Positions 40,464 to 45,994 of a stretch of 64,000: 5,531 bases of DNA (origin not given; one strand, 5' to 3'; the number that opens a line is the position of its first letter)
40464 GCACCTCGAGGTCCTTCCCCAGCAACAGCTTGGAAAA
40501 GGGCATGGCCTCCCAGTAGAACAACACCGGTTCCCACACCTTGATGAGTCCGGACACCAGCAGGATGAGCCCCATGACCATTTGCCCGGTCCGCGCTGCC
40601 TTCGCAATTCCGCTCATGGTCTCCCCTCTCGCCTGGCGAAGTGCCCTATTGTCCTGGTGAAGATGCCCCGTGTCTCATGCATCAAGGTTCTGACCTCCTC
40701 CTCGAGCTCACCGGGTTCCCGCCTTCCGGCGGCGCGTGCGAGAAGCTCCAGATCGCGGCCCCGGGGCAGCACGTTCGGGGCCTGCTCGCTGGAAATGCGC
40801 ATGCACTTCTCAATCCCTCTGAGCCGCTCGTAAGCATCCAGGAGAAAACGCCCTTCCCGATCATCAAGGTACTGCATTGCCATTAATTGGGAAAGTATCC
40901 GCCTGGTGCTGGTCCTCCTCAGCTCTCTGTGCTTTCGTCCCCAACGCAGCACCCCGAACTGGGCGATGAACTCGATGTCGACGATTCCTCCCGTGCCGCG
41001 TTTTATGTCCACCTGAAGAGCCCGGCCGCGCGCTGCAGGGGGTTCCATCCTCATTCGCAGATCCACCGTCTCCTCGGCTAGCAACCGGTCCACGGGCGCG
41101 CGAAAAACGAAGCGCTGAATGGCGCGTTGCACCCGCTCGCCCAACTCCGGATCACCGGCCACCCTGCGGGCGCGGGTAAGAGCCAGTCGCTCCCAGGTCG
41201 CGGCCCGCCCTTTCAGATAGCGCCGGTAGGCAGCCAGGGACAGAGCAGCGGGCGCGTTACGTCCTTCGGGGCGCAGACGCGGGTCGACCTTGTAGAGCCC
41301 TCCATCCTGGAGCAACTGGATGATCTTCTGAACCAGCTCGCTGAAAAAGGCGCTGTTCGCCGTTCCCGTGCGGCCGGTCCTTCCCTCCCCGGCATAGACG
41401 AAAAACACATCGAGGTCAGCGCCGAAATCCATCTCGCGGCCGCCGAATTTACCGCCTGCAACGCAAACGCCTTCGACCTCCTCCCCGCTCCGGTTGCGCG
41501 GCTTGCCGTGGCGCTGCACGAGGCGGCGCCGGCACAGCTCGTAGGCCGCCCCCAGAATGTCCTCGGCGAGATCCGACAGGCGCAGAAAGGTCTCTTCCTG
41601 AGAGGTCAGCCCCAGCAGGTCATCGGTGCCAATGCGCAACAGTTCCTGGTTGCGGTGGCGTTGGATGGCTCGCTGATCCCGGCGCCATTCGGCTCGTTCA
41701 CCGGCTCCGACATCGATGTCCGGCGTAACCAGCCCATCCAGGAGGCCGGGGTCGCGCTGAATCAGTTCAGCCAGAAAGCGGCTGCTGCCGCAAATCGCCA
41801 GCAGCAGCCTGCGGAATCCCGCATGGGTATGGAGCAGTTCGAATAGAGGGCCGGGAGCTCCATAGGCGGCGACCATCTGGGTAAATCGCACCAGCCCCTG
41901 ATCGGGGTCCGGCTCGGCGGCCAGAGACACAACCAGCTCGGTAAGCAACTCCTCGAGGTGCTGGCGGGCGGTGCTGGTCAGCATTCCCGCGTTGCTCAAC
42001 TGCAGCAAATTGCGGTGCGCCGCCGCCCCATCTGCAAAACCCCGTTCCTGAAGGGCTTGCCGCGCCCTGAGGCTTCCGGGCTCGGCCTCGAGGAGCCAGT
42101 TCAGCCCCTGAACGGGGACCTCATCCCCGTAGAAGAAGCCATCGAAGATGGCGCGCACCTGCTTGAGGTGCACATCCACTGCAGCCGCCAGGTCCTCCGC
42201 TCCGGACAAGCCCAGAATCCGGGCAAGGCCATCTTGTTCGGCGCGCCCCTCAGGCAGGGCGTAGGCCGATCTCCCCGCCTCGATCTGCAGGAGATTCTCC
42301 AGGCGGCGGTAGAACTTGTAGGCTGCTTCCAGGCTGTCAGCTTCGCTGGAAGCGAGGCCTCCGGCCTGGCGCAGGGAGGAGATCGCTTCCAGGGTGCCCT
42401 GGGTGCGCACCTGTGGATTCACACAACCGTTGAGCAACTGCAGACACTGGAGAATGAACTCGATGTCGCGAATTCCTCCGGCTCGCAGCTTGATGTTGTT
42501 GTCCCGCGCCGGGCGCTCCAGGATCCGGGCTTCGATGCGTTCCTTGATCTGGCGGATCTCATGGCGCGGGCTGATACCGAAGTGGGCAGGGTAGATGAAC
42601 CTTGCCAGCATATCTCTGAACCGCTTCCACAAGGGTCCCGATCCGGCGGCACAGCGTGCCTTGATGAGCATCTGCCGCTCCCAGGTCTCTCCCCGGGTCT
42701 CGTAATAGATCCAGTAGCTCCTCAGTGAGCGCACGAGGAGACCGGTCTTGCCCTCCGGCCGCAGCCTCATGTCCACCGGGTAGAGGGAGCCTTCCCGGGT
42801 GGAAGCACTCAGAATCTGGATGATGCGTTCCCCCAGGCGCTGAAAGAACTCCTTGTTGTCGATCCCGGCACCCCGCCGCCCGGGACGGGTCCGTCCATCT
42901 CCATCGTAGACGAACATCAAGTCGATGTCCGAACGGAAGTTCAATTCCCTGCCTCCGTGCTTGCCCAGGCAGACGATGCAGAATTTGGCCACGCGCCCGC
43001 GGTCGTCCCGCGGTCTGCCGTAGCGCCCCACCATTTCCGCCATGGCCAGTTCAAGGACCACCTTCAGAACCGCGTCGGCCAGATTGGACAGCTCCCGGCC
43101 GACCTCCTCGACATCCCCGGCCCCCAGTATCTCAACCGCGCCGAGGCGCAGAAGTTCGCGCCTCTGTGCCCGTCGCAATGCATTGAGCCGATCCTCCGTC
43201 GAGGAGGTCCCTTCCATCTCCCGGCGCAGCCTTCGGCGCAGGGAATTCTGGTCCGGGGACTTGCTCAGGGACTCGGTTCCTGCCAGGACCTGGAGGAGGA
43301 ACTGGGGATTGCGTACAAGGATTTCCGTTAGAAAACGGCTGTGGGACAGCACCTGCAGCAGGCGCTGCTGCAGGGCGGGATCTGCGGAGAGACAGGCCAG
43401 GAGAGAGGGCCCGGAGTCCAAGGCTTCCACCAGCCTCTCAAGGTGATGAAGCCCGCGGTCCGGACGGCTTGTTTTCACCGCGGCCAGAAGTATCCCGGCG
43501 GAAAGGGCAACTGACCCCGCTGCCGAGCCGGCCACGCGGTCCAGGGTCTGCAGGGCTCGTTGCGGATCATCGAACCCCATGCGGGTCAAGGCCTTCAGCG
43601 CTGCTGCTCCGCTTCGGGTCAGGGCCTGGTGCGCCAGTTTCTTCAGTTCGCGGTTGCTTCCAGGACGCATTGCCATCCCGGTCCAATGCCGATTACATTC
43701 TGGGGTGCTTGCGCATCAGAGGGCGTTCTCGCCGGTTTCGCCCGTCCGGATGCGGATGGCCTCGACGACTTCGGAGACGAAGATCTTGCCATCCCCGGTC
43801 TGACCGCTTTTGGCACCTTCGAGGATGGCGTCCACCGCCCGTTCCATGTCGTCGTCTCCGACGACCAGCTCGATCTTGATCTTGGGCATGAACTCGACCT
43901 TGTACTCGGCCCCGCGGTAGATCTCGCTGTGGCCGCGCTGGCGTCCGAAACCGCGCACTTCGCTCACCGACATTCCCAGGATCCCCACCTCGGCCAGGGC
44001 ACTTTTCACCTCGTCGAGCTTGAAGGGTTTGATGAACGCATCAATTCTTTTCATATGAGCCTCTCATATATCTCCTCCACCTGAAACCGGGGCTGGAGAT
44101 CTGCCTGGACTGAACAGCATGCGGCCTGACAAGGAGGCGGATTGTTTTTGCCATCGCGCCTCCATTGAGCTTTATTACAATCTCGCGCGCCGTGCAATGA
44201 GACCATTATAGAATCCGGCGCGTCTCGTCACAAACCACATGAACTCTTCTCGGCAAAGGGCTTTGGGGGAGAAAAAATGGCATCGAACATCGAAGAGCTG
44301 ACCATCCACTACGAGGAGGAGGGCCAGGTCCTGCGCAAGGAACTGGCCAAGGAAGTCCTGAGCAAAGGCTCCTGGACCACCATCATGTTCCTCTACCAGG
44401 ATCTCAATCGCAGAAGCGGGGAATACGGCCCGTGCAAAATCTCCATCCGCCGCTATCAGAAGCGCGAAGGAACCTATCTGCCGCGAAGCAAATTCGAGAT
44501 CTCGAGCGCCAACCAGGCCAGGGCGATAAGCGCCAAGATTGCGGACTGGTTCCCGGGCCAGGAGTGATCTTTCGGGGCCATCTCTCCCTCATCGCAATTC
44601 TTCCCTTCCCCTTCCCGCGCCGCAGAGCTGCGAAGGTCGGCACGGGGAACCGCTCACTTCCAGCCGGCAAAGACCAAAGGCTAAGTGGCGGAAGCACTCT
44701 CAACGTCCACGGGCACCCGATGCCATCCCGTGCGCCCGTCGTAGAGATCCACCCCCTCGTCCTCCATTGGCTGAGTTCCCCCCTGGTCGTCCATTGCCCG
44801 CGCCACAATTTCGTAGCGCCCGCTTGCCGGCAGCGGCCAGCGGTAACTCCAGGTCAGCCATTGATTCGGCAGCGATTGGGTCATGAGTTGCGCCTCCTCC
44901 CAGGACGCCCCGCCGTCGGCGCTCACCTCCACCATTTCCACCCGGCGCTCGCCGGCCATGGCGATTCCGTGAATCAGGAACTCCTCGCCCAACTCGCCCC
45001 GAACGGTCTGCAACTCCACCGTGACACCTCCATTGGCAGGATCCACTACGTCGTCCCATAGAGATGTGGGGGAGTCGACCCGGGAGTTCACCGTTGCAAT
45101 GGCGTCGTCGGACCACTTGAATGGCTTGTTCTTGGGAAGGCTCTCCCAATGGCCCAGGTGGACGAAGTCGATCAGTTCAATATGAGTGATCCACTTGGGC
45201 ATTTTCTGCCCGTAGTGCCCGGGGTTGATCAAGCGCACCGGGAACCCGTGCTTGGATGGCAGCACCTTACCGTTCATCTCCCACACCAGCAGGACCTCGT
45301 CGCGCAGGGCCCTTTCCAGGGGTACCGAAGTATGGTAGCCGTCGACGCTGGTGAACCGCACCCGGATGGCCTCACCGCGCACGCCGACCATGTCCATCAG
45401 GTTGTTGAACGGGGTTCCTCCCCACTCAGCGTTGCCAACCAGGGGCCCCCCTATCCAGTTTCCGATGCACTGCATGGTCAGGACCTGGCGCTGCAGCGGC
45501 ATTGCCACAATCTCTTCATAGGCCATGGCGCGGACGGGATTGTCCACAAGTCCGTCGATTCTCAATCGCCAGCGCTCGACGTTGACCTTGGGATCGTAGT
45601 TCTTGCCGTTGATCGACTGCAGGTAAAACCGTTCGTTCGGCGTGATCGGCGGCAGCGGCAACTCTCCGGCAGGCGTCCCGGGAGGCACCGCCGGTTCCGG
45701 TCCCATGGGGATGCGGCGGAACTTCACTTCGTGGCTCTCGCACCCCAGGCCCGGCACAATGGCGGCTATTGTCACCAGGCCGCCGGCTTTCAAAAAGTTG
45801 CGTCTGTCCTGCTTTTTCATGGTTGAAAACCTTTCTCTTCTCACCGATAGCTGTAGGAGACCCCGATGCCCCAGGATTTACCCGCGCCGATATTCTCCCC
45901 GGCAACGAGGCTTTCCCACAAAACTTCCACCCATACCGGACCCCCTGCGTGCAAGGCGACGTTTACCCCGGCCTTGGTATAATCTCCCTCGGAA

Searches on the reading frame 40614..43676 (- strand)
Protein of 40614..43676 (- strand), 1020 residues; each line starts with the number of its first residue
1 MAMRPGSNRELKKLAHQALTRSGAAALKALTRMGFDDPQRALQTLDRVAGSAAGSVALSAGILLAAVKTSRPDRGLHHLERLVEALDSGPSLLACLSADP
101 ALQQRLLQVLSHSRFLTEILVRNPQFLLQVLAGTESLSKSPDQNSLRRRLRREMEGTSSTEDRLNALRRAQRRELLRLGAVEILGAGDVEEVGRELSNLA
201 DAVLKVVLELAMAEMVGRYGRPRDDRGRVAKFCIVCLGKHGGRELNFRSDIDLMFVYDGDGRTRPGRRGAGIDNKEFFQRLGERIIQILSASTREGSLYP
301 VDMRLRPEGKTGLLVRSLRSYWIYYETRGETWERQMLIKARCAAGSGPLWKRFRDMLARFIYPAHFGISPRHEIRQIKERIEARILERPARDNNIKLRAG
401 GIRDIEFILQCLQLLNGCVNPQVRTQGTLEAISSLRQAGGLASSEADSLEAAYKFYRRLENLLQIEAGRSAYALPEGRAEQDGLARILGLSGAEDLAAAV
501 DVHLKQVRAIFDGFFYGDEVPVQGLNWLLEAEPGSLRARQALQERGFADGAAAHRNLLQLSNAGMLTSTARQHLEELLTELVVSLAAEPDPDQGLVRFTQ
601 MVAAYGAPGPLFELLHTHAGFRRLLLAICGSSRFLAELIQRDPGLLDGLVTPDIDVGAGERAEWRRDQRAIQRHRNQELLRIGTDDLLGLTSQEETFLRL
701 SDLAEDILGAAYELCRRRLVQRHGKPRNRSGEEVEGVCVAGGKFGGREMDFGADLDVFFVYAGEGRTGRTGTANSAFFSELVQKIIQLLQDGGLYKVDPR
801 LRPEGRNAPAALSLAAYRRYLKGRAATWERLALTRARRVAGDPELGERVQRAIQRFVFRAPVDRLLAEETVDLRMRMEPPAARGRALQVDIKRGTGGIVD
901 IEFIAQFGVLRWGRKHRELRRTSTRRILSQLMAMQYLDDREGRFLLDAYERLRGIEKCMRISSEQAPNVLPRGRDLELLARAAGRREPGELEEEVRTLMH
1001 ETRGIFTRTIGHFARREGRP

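Call 35: search_protein_families(library=ncbifam, proteins=[window:40614-43676:-], max_evalue=0.00001)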
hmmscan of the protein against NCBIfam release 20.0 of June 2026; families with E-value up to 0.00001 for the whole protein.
window:40614-43676:- (1020 aa): 5 families
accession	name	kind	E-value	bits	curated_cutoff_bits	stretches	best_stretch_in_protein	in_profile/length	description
NF008292.0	PRK11072.1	equivalog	4.1e-175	584.5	487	3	211-653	135-584/946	bifunctional [glutamate--ammonia ligase]-adenylyl-L-tyrosine phosphorylase/[glutamate--ammonia-ligase] adenylyltransferase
NF010707.0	PRK14109.1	equivalog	1.4e-153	513.3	625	1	24-1010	8-1005/1010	bifunctional [glutamine synthetase] adenylyltransferase/[glutamine synthetase]-adenylyl-L-tyrosine phosphorylase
NF010706.0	PRK14108.1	equivalog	2.2e-138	462.6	724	2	322-1012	273-984/986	bifunctional [glutamine synthetase] adenylyltransferase/[glutamine synthetase]-adenylyl-L-tyrosine phosphorylase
TIGR01693.1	UTase_glnD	equivalog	3.5e-09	35.5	519.4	0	824-971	110-246/850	[protein-PII] uridylyltransferase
NF003467.0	PRK05092.1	equivalog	9.2e-06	23.7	959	0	142-258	22-137/940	[protein-PII] uridylyltransferase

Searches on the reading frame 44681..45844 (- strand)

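Call 35: search_protein_families(library=ncbifam, proteins=[window:44681-45844:-], max_evalue=0.00001)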
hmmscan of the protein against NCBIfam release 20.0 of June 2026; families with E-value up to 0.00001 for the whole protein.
window:44681-45844:- (387 aa): 4 families
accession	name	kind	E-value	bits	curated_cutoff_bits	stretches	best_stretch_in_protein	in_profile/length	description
NF052245.1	SorA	equivalog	3.6e-37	128.1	600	1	66-362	69-377/396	SorA family sulfite dehydrogenase catalytic subunit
TIGR04555.1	sulfite_DH_soxC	equivalog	6.7e-36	124.1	420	1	67-376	87-391/408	sulfite dehydrogenase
NF052247.1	SorT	equivalog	2.6e-28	98.9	570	1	67-381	64-385/387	SorT family sulfite dehydrogenase catalytic subunit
NF003767.0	PRK05363.1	equivalog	9.7e-16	57.9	207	1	83-240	92-261/320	protein-methionine-sulfoxide reductase catalytic subunit MsrP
